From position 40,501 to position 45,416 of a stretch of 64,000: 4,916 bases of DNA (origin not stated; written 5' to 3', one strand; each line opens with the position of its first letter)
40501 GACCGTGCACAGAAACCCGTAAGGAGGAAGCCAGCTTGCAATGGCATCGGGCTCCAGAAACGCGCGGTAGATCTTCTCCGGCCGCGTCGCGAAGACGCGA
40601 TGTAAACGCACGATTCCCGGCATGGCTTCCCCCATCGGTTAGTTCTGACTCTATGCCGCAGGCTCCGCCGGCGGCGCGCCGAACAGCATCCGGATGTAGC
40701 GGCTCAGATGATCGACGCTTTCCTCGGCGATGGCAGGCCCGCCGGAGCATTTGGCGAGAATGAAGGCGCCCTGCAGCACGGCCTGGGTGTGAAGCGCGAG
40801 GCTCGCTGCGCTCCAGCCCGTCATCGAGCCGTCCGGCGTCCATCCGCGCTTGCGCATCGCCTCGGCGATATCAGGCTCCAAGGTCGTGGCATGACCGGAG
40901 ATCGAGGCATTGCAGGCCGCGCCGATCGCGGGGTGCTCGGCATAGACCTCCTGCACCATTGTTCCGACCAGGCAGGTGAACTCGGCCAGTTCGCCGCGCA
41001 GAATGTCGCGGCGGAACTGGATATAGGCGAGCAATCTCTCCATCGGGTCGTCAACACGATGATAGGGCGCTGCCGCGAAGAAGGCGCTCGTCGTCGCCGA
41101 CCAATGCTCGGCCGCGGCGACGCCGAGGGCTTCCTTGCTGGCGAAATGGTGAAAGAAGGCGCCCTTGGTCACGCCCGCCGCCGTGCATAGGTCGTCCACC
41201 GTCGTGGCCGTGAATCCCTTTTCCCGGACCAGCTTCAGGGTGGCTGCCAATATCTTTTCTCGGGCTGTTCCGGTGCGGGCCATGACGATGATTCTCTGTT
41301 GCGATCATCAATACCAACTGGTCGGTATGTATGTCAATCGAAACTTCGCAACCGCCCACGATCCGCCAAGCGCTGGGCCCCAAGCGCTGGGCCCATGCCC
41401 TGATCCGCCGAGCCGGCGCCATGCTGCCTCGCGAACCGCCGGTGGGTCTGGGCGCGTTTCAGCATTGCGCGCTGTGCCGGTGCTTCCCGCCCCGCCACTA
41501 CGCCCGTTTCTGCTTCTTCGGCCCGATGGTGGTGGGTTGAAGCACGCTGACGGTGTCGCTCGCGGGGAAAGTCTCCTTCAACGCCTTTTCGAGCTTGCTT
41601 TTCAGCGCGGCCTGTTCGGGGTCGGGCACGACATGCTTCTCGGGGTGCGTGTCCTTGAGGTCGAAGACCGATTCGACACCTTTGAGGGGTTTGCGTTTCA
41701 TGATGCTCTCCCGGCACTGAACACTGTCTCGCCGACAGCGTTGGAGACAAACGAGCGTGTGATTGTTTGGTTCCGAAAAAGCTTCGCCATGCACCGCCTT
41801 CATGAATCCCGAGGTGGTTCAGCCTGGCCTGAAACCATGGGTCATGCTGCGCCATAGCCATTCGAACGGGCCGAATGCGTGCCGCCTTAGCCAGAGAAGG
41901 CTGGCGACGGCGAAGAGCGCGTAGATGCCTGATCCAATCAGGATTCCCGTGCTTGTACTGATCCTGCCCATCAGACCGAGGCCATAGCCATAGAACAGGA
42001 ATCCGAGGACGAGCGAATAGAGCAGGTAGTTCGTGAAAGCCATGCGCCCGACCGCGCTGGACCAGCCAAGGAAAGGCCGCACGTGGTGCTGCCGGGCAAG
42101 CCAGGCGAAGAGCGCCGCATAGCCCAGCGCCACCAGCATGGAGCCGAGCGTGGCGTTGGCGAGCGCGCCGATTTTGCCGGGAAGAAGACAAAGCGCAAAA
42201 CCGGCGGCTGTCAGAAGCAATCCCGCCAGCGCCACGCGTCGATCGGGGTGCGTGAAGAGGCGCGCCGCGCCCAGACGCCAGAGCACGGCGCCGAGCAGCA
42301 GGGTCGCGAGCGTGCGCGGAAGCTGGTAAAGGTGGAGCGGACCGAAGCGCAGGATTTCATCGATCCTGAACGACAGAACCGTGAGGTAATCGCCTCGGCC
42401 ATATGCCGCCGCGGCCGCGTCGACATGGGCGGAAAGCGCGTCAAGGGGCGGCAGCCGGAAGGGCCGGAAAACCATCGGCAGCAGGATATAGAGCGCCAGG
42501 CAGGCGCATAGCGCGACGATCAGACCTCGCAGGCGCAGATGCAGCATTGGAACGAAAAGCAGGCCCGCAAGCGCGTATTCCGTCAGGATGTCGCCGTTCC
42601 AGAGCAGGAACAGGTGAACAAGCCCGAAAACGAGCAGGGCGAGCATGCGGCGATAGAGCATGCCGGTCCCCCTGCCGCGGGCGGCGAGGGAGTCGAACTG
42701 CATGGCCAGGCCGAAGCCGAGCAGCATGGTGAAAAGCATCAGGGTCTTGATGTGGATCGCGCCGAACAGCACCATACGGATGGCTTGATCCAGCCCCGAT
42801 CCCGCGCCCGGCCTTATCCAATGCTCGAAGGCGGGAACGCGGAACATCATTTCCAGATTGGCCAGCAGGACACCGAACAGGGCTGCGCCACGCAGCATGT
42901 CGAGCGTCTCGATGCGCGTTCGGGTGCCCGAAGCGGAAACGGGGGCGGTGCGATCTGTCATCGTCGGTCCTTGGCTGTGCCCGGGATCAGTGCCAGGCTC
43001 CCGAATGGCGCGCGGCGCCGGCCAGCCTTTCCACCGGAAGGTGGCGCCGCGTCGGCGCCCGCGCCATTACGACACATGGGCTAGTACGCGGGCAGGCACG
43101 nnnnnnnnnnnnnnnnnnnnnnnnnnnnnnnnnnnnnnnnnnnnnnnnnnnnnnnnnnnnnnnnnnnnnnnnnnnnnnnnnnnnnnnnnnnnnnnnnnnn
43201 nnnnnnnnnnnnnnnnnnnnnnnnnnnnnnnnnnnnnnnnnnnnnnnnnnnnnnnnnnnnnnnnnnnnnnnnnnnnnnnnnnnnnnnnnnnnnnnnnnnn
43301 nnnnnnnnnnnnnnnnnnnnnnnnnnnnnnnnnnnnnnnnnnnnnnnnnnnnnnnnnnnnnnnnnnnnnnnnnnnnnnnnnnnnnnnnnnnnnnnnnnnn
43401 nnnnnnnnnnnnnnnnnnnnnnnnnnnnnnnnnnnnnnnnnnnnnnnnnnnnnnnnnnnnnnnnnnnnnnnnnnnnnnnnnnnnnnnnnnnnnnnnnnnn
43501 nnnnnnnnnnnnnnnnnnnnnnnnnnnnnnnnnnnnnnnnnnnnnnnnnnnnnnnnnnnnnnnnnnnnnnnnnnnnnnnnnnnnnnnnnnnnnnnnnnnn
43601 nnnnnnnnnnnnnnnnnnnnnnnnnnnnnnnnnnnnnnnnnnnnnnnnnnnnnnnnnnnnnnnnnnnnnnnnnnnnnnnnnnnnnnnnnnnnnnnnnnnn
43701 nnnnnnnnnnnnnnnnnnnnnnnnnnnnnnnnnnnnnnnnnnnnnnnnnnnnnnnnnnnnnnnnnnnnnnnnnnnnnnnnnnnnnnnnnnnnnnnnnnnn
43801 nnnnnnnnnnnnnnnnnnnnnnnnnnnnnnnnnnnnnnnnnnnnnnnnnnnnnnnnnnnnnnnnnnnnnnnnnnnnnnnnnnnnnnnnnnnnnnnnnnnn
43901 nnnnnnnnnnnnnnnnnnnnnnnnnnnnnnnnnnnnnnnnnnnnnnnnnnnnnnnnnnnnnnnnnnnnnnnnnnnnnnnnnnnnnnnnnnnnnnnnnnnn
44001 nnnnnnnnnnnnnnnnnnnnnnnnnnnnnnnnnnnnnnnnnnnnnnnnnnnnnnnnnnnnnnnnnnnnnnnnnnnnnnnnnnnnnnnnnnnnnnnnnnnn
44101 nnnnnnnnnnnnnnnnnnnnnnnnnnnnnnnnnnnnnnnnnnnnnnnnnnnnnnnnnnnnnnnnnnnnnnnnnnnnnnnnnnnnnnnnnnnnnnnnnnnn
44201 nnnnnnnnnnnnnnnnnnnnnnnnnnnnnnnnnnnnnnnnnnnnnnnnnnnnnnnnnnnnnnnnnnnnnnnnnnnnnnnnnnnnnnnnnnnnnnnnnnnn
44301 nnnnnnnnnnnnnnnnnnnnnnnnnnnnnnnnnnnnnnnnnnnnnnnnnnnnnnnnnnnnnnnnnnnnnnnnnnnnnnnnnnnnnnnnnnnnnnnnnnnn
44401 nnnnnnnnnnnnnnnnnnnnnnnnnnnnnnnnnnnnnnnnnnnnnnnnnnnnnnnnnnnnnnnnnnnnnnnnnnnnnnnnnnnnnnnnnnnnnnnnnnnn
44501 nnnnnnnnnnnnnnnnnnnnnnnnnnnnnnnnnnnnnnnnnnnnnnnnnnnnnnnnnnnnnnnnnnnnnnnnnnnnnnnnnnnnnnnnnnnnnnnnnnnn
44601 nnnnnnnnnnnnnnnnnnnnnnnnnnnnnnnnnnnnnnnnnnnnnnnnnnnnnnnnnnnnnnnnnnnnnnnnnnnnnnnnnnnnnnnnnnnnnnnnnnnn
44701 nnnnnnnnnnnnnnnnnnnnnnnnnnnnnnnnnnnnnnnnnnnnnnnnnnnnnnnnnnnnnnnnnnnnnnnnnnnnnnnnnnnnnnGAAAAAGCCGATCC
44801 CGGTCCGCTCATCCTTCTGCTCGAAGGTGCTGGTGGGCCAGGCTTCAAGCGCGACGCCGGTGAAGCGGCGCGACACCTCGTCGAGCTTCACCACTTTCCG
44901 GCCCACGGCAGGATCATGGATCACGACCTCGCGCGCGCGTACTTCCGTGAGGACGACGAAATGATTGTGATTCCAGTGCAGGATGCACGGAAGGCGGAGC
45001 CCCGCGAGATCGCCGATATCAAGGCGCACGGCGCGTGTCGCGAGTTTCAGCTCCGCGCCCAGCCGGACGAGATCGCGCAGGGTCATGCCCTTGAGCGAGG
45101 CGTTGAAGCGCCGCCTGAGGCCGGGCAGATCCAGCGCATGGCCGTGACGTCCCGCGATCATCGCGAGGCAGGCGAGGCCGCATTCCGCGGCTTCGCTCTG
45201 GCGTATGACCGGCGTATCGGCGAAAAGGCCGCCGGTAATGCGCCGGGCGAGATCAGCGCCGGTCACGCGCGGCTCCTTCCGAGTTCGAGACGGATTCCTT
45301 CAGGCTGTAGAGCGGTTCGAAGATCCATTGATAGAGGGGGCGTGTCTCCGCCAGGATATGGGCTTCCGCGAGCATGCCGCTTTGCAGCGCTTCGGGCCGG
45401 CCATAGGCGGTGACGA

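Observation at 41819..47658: Three dissimilar double-glycine peptides served by one C39 transporter: candidate new microcin/bacteriocin-like system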

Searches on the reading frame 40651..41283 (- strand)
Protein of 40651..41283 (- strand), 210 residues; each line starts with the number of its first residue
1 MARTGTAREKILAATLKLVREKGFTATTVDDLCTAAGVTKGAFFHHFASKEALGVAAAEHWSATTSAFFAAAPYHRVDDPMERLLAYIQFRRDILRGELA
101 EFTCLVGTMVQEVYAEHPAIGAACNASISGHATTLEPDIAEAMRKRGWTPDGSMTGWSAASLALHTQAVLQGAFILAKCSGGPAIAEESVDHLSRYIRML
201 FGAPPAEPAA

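Call 3: search_protein_families(library=pfam, proteins=[window:40651-41283:-], max_evalue=0.01)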
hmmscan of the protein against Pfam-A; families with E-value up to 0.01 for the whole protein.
window:40651-41283:- (210 aa): 3 families
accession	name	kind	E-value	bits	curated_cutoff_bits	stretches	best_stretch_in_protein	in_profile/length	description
PF00440.29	TetR_N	-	4.8e-16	58.7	24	1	11-53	1-43/47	Bacterial regulatory proteins, tetR family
PF21993.1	TetR_C_13_2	-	1.5e-05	25.7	27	1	80-179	1-90/103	Transcriptional regulator LmrA/YxaF-like, C-terminal domain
PF16925.10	TetR_C_13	-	0.00056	20.7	27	1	80-190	1-106/109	Tetracyclin repressor-like, C-terminal domain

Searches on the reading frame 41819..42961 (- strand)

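Call 3: search_protein_families(library=pfam, proteins=[window:41819-42961:-], max_evalue=0.01)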
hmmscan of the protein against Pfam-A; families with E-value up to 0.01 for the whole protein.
window:41819-42961:- (380 aa): 1 family
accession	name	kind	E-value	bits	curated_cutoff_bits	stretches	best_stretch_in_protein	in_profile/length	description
PF04235.18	DUF418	-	1.2e-30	107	23.6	1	261-376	47-162/163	Protein of unknown function (DUF418)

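Call 13: search_protein_families(library=ncbifam, proteins=[window:41819-42961:-], max_evalue=1)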
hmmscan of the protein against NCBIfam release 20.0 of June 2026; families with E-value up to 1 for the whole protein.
window:41819-42961:- (380 aa): 3 families
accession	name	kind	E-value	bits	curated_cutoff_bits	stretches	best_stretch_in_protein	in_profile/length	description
NF008093.1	PRK10835.1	equivalog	1.9e-28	99.7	325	2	271-375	270-372/375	DUF418 domain-containing protein YeiB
NF058571.1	GVDTG_CTERM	domain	0.028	14.7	29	1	336-361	19-44/44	GVDTG sorting domain-containing protein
TIGR03368.1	cellulose_yhjU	equivalog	0.18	10.2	410.2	1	113-181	7-75/518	cellulose biosynthesis protein BcsG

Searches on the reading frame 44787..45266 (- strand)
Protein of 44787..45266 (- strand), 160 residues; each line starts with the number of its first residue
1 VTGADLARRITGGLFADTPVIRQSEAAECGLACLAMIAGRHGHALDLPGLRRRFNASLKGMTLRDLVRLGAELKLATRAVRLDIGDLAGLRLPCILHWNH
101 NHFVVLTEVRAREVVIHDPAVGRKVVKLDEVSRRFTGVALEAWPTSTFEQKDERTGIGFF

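Call 79: search_solved_structures(query=window:44787-45266:-, show_alignments=3, max_evalue=0.00001)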
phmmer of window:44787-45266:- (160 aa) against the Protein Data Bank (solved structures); distinct sequences matched with E-value up to 0.00001: 11.
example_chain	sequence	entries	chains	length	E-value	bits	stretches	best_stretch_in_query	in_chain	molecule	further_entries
6mpz_A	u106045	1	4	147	1.1e-18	70.8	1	16-148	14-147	Double Glycine Motif Protease domain from AMS/PCAT Transporter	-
8hf4_A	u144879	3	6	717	1.2e-09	41.4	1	24-157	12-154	Transport/processing ATP-binding protein ComA | Competence factor transporting ATP-binding protein/permease ComA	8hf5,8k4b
8hf7_A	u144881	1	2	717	1.2e-09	41.4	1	24-157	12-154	Competence factor transporting ATP-binding protein/permease ComA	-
8hf6_A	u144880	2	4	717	1.2e-09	41.4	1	24-157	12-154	Competence factor transporting ATP-binding protein/permease ComA | Transport/processing ATP-binding protein ComA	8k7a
8vp3_A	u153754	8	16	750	2e-08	37.4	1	20-152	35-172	ABC-type bacteriocin transporter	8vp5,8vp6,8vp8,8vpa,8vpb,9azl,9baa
4ry2_A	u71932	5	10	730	2.2e-08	37.3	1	20-152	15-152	ABC-type bacteriocin transporter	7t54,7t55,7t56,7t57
4s0f_A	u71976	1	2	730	2.2e-08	37.3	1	20-152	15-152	ABC-type bacteriocin transporter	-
7n87_A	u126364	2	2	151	4.3e-08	36.3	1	20-148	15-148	ABC-type bacteriocin transporter | Peptidase C39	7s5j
6v9z_A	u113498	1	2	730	4e-07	33.2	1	20-152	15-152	ABC-type bacteriocin transporter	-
3k8u_A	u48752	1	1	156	2.4e-06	30.7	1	21-148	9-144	Putative ABC transporter, ATP-binding protein ComA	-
5xe8_A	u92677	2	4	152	2.4e-06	30.7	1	21-148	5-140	Putative ABC transporter, ATP-binding protein ComA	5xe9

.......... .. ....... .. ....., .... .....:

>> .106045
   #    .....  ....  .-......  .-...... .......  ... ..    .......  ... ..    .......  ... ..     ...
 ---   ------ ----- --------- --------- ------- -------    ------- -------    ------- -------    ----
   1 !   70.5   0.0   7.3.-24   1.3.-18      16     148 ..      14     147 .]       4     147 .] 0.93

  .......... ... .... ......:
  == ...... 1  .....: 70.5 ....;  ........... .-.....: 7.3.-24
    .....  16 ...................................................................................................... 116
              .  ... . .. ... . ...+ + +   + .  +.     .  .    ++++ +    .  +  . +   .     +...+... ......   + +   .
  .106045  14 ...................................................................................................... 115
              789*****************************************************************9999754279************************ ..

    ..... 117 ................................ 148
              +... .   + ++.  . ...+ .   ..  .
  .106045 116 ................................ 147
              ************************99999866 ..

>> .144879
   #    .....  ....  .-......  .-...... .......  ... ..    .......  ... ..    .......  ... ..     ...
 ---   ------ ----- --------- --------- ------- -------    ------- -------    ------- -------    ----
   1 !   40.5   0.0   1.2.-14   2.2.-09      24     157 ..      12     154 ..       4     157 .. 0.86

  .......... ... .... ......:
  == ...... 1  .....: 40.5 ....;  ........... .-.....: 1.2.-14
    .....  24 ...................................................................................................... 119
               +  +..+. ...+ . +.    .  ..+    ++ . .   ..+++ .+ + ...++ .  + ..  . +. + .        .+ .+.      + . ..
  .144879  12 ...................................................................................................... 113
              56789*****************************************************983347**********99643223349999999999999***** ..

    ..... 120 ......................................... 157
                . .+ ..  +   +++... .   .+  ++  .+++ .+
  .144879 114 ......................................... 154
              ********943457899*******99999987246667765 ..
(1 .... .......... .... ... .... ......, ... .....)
